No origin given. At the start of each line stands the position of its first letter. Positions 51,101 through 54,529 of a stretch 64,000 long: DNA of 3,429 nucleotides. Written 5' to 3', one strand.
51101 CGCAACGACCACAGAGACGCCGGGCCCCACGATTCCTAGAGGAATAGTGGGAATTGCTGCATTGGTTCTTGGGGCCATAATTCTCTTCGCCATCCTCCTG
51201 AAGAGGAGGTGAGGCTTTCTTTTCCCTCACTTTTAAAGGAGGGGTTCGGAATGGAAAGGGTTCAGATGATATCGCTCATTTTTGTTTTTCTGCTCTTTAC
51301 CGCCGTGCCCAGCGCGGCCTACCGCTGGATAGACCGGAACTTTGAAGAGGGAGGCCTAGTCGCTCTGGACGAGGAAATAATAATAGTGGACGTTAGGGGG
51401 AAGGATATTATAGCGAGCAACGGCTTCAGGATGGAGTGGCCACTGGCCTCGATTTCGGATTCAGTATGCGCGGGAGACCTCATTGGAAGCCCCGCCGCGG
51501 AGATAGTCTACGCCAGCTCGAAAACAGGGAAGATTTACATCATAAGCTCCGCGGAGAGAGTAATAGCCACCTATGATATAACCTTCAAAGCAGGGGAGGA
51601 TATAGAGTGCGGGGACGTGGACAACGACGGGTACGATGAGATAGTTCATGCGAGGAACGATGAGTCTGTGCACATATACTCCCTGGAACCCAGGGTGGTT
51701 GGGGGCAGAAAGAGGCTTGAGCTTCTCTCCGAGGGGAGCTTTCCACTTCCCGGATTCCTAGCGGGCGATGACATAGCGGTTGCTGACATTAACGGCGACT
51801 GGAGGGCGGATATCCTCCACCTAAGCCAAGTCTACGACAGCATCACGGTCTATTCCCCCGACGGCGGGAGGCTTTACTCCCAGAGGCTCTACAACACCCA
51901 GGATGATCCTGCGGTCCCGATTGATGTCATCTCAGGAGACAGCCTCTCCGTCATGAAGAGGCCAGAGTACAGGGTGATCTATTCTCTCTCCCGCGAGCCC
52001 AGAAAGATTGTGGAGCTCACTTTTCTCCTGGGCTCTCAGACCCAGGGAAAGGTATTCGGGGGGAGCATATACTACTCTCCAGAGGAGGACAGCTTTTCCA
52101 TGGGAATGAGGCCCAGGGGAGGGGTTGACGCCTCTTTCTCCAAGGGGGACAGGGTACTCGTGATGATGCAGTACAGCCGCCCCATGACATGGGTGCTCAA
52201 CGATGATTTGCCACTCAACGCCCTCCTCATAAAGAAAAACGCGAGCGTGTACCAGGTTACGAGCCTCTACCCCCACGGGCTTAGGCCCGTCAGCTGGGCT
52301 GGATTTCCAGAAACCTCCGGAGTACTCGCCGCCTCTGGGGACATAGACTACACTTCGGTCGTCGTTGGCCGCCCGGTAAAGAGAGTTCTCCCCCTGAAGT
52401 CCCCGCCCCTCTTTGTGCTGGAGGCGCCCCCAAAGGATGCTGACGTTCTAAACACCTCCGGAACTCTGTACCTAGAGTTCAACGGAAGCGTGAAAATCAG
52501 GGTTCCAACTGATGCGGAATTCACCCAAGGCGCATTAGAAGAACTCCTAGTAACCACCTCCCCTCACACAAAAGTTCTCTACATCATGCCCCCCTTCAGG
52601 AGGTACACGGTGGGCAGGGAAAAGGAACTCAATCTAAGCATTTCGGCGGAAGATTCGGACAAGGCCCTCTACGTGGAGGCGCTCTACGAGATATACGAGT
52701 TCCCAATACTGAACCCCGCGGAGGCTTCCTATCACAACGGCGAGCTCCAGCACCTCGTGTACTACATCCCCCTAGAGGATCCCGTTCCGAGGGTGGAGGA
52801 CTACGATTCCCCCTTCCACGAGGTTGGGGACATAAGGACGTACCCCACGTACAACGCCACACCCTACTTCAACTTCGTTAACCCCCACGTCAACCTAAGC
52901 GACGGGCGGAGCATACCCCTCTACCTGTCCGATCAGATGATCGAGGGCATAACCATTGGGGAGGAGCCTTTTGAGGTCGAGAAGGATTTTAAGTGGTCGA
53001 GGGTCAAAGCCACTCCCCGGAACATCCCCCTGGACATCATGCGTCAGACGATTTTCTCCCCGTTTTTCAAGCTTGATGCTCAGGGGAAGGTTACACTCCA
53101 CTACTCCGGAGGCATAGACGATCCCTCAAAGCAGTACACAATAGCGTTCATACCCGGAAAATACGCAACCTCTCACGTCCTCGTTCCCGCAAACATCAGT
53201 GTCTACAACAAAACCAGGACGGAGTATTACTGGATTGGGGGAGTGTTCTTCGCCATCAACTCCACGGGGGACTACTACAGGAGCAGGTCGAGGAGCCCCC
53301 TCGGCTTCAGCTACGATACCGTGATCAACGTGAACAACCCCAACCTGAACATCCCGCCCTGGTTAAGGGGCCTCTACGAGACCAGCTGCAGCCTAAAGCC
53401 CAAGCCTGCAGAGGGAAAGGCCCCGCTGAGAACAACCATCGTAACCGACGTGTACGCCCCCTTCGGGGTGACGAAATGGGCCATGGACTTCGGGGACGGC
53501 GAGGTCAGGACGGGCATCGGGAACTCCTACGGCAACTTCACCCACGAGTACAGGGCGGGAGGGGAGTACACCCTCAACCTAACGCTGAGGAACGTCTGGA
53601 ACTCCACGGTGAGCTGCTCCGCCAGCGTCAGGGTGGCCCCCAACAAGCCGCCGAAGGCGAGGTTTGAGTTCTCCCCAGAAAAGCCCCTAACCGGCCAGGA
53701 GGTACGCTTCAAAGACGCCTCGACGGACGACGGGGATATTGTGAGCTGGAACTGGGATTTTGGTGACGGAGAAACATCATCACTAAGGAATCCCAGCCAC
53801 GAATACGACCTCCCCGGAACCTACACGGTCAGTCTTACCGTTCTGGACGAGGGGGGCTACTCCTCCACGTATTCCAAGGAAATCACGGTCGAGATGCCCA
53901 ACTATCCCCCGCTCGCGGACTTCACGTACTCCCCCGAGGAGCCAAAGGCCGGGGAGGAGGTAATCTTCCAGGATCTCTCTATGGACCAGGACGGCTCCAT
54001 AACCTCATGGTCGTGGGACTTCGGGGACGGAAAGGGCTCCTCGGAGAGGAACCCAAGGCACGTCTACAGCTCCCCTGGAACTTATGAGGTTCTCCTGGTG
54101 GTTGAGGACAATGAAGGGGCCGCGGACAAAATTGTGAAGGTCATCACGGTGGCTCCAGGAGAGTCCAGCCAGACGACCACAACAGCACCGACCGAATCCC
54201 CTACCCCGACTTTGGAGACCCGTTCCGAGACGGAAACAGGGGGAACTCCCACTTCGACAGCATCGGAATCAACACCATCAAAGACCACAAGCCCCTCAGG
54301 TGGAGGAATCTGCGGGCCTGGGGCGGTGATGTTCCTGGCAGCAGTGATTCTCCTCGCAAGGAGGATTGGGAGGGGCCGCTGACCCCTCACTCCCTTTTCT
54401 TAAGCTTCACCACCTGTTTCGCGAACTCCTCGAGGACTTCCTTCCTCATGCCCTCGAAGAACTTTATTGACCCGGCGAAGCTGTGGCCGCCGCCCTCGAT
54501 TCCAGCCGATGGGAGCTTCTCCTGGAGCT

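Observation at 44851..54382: Two-gene locus for giant surface proteins combining beta-helix, CARDB, FG-GAP, protease-like and PKD modules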

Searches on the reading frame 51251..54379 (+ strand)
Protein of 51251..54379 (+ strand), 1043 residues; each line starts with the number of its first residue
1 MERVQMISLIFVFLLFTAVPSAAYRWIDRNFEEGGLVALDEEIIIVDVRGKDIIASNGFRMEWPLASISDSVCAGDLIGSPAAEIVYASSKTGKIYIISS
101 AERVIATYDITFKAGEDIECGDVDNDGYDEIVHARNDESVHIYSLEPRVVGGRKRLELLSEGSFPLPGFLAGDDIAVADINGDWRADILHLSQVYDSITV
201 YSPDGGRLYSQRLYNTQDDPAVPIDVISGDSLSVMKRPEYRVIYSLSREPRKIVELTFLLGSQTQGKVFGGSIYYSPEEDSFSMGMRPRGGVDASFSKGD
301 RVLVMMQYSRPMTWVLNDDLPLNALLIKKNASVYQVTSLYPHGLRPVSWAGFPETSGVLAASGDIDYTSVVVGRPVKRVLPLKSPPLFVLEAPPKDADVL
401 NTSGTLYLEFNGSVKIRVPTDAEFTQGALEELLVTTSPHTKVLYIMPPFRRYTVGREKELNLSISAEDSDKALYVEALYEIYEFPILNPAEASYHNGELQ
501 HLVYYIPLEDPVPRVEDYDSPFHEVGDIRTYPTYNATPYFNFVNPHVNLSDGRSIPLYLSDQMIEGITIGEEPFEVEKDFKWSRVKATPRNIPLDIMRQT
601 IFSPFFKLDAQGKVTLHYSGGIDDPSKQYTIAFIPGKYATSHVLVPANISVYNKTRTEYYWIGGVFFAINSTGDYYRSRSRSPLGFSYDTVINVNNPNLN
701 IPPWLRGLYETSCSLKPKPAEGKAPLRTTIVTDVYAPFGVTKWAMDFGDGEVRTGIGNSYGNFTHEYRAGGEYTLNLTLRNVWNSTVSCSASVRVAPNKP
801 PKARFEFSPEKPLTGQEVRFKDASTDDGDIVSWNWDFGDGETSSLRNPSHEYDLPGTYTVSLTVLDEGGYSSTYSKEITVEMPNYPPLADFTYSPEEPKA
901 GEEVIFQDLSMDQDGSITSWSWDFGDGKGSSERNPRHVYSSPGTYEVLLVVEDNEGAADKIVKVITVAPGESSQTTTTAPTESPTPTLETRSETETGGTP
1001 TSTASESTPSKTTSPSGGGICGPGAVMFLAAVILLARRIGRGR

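Call 6: search_protein_families(library=pfam, proteins=[window:51251-54379:+], max_evalue=0.1)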
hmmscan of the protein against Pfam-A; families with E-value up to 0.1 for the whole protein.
window:51251-54379:+ (1043 aa): 7 families
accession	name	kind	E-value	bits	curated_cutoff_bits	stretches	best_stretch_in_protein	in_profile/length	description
PF18911.6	PKD_4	-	1.5e-48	163.2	27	3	884-965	1-81/85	PKD domain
PF00801.26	PKD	-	1.8e-38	130.8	23.5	3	891-965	2-79/80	PKD domain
PF22352.2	K319L-like_PKD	-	7.9e-07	29.4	27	1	817-880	13-84/84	K319L-like, PKD domain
PF13517.12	FG-GAP_3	-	2.2e-05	25.4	26.9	1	122-189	1-60/61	FG-GAP-like repeat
PF25292.1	Beta-prop_CGLA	-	0.019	14.9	26.8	1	87-141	3-57/316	Lambda-carrageenase beta-propeller domain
PF18981.6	InlK_D3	-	0.035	14.6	25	0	940-965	47-72/75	Internalin K domain (D3/D4)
PF08329.16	ChitinaseA_N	-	0.055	13.6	21.2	0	742-796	54-108/133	Chitinase A, N-terminal domain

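Call 7: search_protein_families(library=ncbifam, proteins=[window:51251-54379:+], max_evalue=0.1)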
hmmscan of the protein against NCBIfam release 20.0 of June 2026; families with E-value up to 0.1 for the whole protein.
window:51251-54379:+ (1043 aa): 6 families
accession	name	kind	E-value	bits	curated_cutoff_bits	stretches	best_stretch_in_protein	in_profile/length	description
TIGR00864.1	PCC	subfamily_domain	1.1e-08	32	1861.4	1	762-964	1020-1217/2700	polycystin cation channel protein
NF058578.1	CPR_pilus_PamR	equivalog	2e-08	33.5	300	1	921-985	184-255/297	pilus system RbmA-like protein PamR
NF038112.1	myxo_dep_M36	subfamily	0.00017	18.8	1500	1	796-1038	1393-1601/1604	myxosortase-dependent M36 family metallopeptidase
TIGR04216.1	halo_surf_glyco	exception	0.00033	19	400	1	914-1037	661-781/784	HVO_2072 family ArtA-dependent S-layer glycoprotein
TIGR04288.2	CGP_CTERM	domain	0.003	17.8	21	1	1020-1038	1-19/20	CGP-CTERM sorting domain-containing protein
NF052506.1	PA5033_fam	subfamily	0.029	13.2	100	1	74-134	76-134/284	PA5033 family protein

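Call 11: find_homologous_proteins(query=window:51251-54379:+, max_evalue=0.00001)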
Query window:51251-54379:+ (1043 aa): 21 proteins with E <= 0.00001 among 8000 candidates.
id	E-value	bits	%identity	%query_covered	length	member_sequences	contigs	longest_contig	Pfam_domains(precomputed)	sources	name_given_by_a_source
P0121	0.0e+0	2398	100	100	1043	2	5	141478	PF22352.3,PF00801.27,PF13517.13,PF18911.7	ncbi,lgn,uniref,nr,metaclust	ncbi:PKD domain-containing protein [Palaeococcus ferrophilus]|uniref:PKD domain-containing protein n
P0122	4.3e-159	549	29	21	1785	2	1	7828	PF00801.27,PF18981.7,PF08329.17,PF18911.7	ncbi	-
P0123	4.6e-119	417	31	93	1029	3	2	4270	PF01839.30,PF22352.3,PF00801.27,PF25292.1,PF13517.13,PF18911.7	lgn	-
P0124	1.3e-116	409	35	25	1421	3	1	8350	PF00801.27,PF13585.13,PF08329.17,PF18911.7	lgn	-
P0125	3.1e-113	398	32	24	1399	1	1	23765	PF00801.27,PF13585.13,PF08329.17,PF18911.7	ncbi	-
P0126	3.8e-62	229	39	22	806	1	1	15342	PF22352.3,PF00801.27,PF18981.7,PF16403.12,PF18911.7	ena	-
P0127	2.4e-38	150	34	19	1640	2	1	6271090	PF22352.3,PF00801.27,PF13585.13,PF18911.7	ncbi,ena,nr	nr:PKD domain-containing protein [uncultured Carboxylicivirga sp.]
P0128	1.5e-28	117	29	26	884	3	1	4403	PF19408.6,PF00801.27,PF13585.13,PF18911.7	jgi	-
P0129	1.3e-25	108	32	15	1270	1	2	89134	PF26766.1,PF00801.27,PF13585.13,PF18911.7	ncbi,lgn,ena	-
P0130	6.4e-24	102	37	16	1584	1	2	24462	PF22352.3,PF00801.27,PF18911.7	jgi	jgi:PKD repeat protein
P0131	1.3e-22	98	32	18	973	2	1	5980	PF00801.27,PF24681.2,PF13585.13,PF13415.13,PF24981.2,PF01344.32,PF13860.13,PF19081.7,PF18911.7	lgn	-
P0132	8.2e-17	78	48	5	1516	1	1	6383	PF22352.3,PF00801.27,PF26549.1,PF07676.19,PF18911.7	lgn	-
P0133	4.8e-16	76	35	16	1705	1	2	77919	PF22352.3,PF00801.27,PF12768.14,PF13385.14,PF02018.24,PF05887.17,PF02210.32,PF02095.22,PF18911.7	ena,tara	tara:strand:- start:2888 stop:8005 length:5118 start_codon:yes stop_codon:yes gene_type:complete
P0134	8.6e-16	75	40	11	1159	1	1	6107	PF02868.22,PF00431.27,PF00801.27,PF18962.8,PF01447.25,PF19081.7,PF07504.20,PF18911.7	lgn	-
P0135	3.4e-15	73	28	22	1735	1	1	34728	PF02868.22,PF00801.27,PF13585.13,PF01447.25,PF07504.20,PF18911.7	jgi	jgi:Zn-dependent metalloprotease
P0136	9.5e-13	65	32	14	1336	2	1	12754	PF08126.17,PF00801.27,PF18962.8,PF03785.21,PF19081.7,PF01364.25,PF18911.7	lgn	-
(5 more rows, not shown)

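Call 14: find_encoding_contigs(protein=P0123, flank=10000, max_places=3)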
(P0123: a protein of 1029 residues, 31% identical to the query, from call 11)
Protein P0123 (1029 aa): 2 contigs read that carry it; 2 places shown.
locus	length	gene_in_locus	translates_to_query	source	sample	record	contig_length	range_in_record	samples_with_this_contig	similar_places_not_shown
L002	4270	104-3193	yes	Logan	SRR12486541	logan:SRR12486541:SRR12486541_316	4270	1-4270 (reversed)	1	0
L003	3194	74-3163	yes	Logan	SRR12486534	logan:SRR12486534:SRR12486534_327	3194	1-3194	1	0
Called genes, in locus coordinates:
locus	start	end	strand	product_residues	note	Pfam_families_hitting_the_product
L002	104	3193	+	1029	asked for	PF25292:Beta-prop_CGLA (faint), PF01839:FG-GAP (faint), PF13517:FG-GAP_3 (weak), PF22352:K319L-like_PKD (faint), PF00801:PKD, PF18911:PKD_4, PF00801:PKD, PF18911:PKD_4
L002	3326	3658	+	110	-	PF14470:bPH_3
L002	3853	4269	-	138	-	?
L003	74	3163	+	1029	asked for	PF25292:Beta-prop_CGLA (faint), PF01839:FG-GAP (faint), PF13517:FG-GAP_3 (weak), PF22352:K319L-like_PKD (faint), PF00801:PKD, PF18911:PKD_4, PF00801:PKD, PF18911:PKD_4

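Call 20: search_solved_structures(query=window:51251-54379:+, max_evalue=0.01, show_alignments=1)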
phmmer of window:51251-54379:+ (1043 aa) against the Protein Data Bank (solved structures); distinct sequences matched with E-value up to 0.01: 16.
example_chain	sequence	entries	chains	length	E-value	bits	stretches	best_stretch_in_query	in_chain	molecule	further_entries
9lqj_A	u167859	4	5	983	3.6e-26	94.4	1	817-1008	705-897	Collagenase ColH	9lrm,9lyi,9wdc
9lrk_A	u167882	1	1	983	3.6e-26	94.4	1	817-1008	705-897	Collagenase ColH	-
2c26_A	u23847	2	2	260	3.2e-16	61.5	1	884-975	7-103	ENDOGLUCANASE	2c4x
4aqo_A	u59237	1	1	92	2.5e-13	51.9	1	795-882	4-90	COLLAGENASE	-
4l9d_A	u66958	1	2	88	5.2e-13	50.9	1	798-884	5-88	Protease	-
4jrw_A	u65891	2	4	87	1.6e-12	49.3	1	809-883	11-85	Collagenase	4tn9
4u6t_A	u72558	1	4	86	2.3e-12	48.7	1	816-874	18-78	ColH protein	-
4u7k_A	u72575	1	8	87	2.4e-12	48.7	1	816-874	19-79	ColH protein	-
2y72_A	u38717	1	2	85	2.4e-12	48.6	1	812-882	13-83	COLLAGENASE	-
6aem_A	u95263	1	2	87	8.2e-12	46.9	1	798-883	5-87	PKD domain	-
2y3u_A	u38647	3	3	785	1.5e-11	46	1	795-882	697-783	COLLAGENASE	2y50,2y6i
4jgu_A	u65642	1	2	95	4.4e-11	44.5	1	892-964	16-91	ColH protein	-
1l0q_A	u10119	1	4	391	4.3e-10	41.2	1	877-970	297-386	Surface layer protein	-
6nz0_Z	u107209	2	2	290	2.3e-05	25.5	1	797-927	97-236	Dyslexia-associated protein KIAA0319-like protein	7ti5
2kzw_A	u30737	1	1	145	0.00029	21.9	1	801-871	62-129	Uncharacterized protein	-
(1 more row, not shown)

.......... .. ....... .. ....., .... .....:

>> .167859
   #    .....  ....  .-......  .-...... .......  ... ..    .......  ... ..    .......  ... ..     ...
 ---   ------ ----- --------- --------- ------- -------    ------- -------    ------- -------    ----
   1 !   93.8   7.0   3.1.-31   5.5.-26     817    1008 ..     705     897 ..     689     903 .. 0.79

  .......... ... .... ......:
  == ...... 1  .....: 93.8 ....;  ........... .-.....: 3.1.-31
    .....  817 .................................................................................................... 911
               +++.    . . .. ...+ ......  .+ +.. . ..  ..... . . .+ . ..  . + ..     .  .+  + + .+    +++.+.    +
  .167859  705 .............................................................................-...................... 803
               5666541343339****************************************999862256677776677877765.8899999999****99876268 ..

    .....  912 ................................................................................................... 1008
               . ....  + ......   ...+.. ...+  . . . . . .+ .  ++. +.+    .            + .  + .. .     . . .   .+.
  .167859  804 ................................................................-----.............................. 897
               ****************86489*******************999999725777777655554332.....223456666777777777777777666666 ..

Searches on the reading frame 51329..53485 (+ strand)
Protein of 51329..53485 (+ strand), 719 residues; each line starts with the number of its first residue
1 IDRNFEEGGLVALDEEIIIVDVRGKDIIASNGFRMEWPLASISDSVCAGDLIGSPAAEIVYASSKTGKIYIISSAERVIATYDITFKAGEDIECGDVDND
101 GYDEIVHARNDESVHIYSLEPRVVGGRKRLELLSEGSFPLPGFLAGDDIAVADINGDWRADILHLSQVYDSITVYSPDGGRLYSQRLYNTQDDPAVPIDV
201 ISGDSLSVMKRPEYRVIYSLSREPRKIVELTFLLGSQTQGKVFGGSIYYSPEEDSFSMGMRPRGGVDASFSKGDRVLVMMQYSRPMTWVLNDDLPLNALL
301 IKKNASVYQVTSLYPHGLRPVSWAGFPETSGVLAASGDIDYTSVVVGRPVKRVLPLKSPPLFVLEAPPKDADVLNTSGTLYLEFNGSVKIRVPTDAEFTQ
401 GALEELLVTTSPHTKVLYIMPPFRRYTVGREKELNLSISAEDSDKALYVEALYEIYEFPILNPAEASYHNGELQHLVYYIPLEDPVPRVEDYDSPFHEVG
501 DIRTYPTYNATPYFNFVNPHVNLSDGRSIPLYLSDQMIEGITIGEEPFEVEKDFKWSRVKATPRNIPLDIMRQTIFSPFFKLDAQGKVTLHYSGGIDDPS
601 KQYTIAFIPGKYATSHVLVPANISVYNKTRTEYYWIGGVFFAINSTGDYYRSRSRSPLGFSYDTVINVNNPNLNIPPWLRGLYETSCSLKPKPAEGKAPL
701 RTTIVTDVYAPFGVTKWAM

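Call 32: find_homologous_proteins(query=window:51329-53485:+, max_evalue=0.001)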
Query window:51329-53485:+ (719 aa): 7 proteins with E <= 0.001 among 8000 candidates.
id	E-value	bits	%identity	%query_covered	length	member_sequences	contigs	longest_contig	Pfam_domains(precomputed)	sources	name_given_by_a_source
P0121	0.0e+0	1645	100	100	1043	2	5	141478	PF22352.3,PF00801.27,PF13517.13,PF18911.7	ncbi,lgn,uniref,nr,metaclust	ncbi:PKD domain-containing protein [Palaeococcus ferrophilus]|uniref:PKD domain-containing protein n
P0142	6.3e-7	46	29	18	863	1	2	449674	PF01839.30,PF25292.1,PF13517.13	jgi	-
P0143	7.4e-6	43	33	10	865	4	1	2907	PF01839.30,PF25292.1,PF13517.13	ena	-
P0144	6.4e-5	40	31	16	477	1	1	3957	PF01839.30,PF13517.13,PF03734.20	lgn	-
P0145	3.3e-4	37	32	11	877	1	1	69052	PF01839.30,PF25292.1,PF13517.13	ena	-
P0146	8.7e-4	36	29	17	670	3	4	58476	PF01839.30,PF25292.1,PF13517.13,PF00041.28,PF09134.17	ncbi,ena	-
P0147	1.0e-3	36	32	10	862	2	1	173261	PF01839.30,PF25292.1,PF13517.13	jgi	jgi:hypothetical protein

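Call 53: search_protein_families(library=pfam, proteins=[P0142], max_evalue=0.001)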
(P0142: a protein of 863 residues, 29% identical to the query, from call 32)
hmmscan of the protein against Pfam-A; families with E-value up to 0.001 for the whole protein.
P0142 (863 aa): 3 families
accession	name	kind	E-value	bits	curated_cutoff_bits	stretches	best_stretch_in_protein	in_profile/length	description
PF01839.29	FG-GAP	-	3e-19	68.9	22.1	2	736-759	2-32/37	FG-GAP repeat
PF13517.12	FG-GAP_3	-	1.5e-15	58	26.9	2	686-753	1-60/61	FG-GAP-like repeat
PF25292.1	Beta-prop_CGLA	-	2.3e-08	34.3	26.8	0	738-803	33-97/316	Lambda-carrageenase beta-propeller domain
